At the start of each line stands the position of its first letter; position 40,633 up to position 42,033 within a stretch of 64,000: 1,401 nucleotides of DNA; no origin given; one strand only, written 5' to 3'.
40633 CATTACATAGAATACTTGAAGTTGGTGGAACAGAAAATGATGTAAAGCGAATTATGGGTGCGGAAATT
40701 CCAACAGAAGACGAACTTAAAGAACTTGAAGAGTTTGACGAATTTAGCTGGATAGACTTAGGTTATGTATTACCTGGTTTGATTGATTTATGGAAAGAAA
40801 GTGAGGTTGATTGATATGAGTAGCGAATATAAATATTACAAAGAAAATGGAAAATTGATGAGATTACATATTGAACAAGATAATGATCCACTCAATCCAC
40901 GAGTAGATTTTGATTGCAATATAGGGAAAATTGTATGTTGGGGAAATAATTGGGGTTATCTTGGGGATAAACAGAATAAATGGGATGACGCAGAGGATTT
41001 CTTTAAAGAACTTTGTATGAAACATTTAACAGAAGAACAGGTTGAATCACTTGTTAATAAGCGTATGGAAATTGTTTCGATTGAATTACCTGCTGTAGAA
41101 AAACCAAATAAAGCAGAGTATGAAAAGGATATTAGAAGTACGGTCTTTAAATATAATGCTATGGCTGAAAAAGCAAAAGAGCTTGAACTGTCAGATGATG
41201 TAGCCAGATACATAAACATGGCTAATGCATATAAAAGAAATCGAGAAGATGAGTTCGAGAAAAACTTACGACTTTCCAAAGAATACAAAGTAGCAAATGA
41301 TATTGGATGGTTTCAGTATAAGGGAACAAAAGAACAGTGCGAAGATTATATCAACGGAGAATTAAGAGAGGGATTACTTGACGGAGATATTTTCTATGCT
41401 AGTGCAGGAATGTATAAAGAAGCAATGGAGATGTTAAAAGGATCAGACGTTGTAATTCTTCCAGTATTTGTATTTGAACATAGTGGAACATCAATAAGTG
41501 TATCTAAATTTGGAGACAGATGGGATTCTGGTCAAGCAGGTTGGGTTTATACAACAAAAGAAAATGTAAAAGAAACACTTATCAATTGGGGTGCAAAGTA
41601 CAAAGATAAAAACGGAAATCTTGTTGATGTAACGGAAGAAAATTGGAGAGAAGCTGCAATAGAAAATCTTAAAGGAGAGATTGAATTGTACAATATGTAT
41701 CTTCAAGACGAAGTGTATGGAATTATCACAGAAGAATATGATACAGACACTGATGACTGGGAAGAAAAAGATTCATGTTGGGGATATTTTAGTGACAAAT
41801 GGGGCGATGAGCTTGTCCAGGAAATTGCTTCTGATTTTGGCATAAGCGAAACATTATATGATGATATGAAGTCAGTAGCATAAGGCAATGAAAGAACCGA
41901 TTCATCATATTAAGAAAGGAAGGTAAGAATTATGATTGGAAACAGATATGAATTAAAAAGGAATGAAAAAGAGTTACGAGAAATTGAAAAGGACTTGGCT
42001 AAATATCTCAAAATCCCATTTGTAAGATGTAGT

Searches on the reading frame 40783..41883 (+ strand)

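Call 16: search_protein_families(library=phrogs, proteins=[window:40783-41883:+], max_evalue=0.001)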
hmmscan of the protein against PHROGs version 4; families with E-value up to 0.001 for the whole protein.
window:40783-41883:+ (366 aa): 1 family
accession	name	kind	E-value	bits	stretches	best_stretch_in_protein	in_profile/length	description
phrog_6186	-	unknown function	4.4e-11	44.2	1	219-338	86-187/220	-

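Call 42: search_protein_families(library=pfam, proteins=[window:40783-41883:+], max_evalue=0.001)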
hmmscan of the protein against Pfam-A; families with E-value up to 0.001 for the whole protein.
window:40783-41883:+ (366 aa): 0 families
